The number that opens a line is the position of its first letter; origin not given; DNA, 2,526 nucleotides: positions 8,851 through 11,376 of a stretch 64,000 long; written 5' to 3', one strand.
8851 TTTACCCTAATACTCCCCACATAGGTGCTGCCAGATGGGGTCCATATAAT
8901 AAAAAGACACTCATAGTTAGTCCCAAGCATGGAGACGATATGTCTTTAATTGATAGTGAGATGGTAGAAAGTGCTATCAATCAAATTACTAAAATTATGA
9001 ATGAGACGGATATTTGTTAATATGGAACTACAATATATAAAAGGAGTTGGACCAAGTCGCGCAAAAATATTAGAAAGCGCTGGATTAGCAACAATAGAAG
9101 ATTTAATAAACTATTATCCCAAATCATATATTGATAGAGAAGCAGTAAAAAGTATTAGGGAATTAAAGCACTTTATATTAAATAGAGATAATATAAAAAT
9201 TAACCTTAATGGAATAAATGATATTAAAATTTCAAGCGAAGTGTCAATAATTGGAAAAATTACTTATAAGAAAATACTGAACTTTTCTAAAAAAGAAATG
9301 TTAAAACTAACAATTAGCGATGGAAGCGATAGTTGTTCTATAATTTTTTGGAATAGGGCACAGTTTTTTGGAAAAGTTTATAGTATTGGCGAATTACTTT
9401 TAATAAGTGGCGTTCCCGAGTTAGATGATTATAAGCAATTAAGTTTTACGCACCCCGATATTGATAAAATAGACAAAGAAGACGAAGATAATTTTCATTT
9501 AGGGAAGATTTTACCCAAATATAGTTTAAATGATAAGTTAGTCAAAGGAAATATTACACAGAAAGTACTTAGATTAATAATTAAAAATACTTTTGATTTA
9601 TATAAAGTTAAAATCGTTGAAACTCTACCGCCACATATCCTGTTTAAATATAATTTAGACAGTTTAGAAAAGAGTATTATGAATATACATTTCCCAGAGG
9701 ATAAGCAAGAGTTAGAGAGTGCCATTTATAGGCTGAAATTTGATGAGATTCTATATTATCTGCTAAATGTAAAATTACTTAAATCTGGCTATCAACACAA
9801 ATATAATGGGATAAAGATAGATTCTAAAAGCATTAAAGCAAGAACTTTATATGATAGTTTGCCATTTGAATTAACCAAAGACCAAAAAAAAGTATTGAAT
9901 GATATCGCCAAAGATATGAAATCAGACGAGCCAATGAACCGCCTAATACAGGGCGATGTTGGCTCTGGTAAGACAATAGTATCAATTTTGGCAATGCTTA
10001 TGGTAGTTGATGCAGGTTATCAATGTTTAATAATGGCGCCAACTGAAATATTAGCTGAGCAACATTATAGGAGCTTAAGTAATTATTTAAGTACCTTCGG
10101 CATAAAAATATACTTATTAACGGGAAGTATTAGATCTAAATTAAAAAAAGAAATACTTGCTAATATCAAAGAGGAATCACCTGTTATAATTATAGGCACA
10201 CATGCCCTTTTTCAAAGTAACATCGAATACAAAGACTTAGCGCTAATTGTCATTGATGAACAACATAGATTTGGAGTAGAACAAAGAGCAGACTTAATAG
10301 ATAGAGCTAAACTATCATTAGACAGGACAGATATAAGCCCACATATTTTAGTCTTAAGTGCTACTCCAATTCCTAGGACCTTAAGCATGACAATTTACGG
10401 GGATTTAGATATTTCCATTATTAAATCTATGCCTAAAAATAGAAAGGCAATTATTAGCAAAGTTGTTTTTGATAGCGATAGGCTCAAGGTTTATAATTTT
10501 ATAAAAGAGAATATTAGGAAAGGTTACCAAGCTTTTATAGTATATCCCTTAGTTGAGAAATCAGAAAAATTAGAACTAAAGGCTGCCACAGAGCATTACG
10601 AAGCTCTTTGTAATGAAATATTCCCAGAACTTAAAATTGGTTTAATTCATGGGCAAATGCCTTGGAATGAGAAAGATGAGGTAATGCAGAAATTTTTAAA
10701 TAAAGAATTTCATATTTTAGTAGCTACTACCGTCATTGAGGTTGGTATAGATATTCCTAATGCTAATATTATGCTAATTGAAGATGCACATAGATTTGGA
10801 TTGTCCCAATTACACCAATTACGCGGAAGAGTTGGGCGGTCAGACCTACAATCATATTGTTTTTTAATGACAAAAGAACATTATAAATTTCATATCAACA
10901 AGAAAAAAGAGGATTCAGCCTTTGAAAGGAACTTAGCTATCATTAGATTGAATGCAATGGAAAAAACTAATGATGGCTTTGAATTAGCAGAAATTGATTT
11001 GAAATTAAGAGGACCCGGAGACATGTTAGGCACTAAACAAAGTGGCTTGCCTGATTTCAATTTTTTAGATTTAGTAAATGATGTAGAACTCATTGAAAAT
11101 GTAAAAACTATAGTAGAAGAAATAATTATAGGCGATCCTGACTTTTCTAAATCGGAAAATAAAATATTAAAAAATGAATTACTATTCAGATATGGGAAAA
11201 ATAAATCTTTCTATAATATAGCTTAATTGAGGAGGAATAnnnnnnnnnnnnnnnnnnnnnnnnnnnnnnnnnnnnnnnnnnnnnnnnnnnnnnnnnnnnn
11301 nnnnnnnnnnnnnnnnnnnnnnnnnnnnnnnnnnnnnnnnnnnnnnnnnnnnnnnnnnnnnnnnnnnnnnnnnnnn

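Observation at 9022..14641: Stand-alone AddB-like Fe-S nuclease translationally coupled to recG, with no AddA/UvrD-type helicase partner in 64 kb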

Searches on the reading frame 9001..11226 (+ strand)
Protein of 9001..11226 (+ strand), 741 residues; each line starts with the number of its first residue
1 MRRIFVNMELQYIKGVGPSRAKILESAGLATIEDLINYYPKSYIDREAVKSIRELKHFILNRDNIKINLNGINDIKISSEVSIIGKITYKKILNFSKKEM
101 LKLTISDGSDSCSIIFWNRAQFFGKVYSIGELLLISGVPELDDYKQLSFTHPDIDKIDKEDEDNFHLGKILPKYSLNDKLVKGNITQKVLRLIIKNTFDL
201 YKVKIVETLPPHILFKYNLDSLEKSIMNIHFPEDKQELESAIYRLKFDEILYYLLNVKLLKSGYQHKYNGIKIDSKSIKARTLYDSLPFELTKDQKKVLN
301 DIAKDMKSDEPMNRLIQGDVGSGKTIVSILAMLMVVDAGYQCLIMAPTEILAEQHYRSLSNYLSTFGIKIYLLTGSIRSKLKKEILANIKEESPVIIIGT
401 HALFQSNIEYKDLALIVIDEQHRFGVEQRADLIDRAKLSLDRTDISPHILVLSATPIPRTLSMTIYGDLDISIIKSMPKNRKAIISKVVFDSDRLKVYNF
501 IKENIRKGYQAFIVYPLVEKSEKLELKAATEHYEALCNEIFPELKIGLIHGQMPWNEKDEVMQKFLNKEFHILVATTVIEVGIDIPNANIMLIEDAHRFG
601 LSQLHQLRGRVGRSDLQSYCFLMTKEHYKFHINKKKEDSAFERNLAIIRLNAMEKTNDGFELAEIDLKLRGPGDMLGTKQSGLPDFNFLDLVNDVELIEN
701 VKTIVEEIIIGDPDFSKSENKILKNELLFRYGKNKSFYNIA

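Call 5: search_protein_families(library=pfam, proteins=[window:9001-11226:+], max_evalue=0.01)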
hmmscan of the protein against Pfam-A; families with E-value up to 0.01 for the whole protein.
window:9001-11226:+ (741 aa): 13 families
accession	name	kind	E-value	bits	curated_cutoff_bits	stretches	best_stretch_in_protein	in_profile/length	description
PF00270.35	DEAD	-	8.5e-29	100.9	26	1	292-461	1-164/167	DEAD/DEAH box helicase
PF00271.37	Helicase_C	-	1.4e-24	86.9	23.5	1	504-614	11-109/110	Helicase conserved C-terminal domain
PF17191.10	RecG_wedge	-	7.2e-20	71.6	23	1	10-197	2-158/162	RecG wedge domain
PF19833.4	RecG_dom3_C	-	1.1e-17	64.3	26.8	1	656-727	1-73/87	ATP-dependent DNA helicase RecG, domain 3, C-terminal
PF04851.21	ResIII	-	4.7e-14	53.1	22.5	1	289-456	2-162/164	Type III restriction enzyme, res subunit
PF01336.31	tRNA_anti-codon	-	2.5e-07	31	27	1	81-156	1-74/75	OB-fold nucleic acid binding domain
PF22590.2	Cas3-like_C_2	-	2.9e-06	27.9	27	1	527-614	13-104/106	CRISPR-associated nuclease/helicase Cas3, C-terminal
PF13604.12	AAA_30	-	0.0006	20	27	1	291-437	2-113/191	AAA domain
PF08123.19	DOT1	-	0.0011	19.1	23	1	319-409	48-138/205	Histone methylation protein DOT1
PF14520.12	HHH_5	-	0.0019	19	27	1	9-37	3-31/57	Helix-hairpin-helix domain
PF16203.11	ERCC3_RAD25_C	-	0.0035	17.1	27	1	543-614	79-151/248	ERCC3/RAD25/XPB C-terminal helicase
PF10391.15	DNA_pol_lambd_f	-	0.0065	16.7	29.8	0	10-37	3-30/51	Fingers domain of DNA polymerase lambda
PF12340.13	DUF3638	-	0.0077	16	31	0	298-391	26-121/225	Protein of unknown function (DUF3638)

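Call 18: search_protein_families(library=ncbifam, proteins=[window:9022-11223:+], max_evalue=0.01)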
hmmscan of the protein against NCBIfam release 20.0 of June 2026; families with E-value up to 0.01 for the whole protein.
window:9022-11223:+ (734 aa): 42 families (the best 25 are shown)
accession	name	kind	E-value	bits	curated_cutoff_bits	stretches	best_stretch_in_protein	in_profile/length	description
NF008168.0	PRK10917.2-2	equivalog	3.4e-246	819.4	718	1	2-733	112-794/795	ATP-dependent DNA helicase RecG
NF008165.0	PRK10917.1-3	equivalog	4.9e-237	788.8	711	1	2-724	9-682/692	ATP-dependent DNA helicase RecG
TIGR00643.1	recG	equivalog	2.5e-213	710.3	659.4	1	21-696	2-627/629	ATP-dependent DNA helicase RecG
NF008170.0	PRK10917.2-4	equivalog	8.8e-204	678.9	975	1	2-725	132-817/826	ATP-dependent DNA helicase RecG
NF008163.0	PRK10917.1-1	equivalog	2.3e-173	578.2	796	1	2-707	10-673/692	ATP-dependent DNA helicase RecG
NF008166.0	PRK10917.1-4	equivalog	4.7e-170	567.1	864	1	60-709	50-688/705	ATP-dependent DNA helicase RecG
NF008164.0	PRK10917.1-2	equivalog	1.1e-162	542.8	785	1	4-722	16-690/704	ATP-dependent DNA helicase RecG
NF008167.0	PRK10917.2-1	equivalog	1.1e-161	539.6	995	1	9-710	12-721/744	ATP-dependent DNA helicase RecG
TIGR00580.2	mfd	equivalog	1.8e-120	403.9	800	1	260-675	410-798/907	transcription-repair coupling factor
NF008169.0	PRK10917.2-3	equivalog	3.1e-109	366.2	555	1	73-700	42-605/610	ATP-dependent DNA helicase RecG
NF007966.0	PRK10689.1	equivalog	2.7e-89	300.2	1329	1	263-693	580-981/1148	transcription-repair coupling factor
NF010337.0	PRK13766.1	equivalog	9.1e-21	73.7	610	2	306-416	32-143/781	Hef nuclease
NF004070.0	PRK05580.2-2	equivalog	9.6e-16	57.1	921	1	280-450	193-360/729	primosomal protein N'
NF004066.1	PRK05580.1-3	equivalog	5.3e-15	54.8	813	1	268-424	238-386/788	primosomal protein N'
TIGR00595.1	priA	equivalog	5.6e-15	54.9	230.35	1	308-463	1-153/509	replication restart helicase PriA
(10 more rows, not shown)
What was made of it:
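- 9022..11226 (+): recG, a canonical branch-migration helicase (734 aa). NCBIfam RecG equivalogs score above their cut-offs: NF008168 819 bits vs 718, TIGR00643 710 bits vs 659 (call 18).
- On RecG: NF008168 819 bits vs 718, TIGR00643 710 bits vs 659 (call 18).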

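Call 82: search_protein_families(library=padloc, proteins=[window:9022-11223:+], max_evalue=0.001)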
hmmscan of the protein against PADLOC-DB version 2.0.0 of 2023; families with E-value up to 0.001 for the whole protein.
window:9022-11223:+ (734 aa): 31 families (the best 25 are shown)
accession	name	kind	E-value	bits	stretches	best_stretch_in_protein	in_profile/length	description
PDLC02707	PbeA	-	4.8e-15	53.2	2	314-427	278-400/672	PbeA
PDLC00938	Cas3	-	3.6e-14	50.7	1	406-610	125-322/358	CRISPR-associated helicase Cas3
PDLC01252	Cas3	-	3.4e-13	47.7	1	310-631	5-306/324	CAS-I; effector_G3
PDLC02704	PbeA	-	1e-11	42.1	1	281-429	252-408/682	PbeA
PDLC01710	Cas3a1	-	1.1e-11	41.9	1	493-610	438-547/745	Cas3_1_CAS-I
PDLC01761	Cas3b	-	4.1e-11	40.3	1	407-657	355-579/705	-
PDLC02706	PbeA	-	4.3e-11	40.1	1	313-431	294-421/722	PbeA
PDLC01758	Cas3b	-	4.9e-10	36.5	1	518-608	526-611/797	-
PDLC01770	Cas3g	-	5.1e-10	36.5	1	473-609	223-343/733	-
PDLC01762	Cas3b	-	2.1e-09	34.5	1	407-641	360-568/692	-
PDLC03960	SngC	-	3.6e-09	33.9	1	283-657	24-413/720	-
PDLC00659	HmaA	-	1.2e-08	31.3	1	298-449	116-270/1176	SNF2 helicase / DEAD-box helicase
PDLC02028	Cas3d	-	4e-08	30.4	1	313-630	62-405/685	-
PDLC01439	typeIV_DinG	-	4.7e-07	26.8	1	280-368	12-95/575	CAS-IV-A; associated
PDLC01533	Cas3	-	4.8e-07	26.5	1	541-618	528-601/897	CAS-I; effector_G3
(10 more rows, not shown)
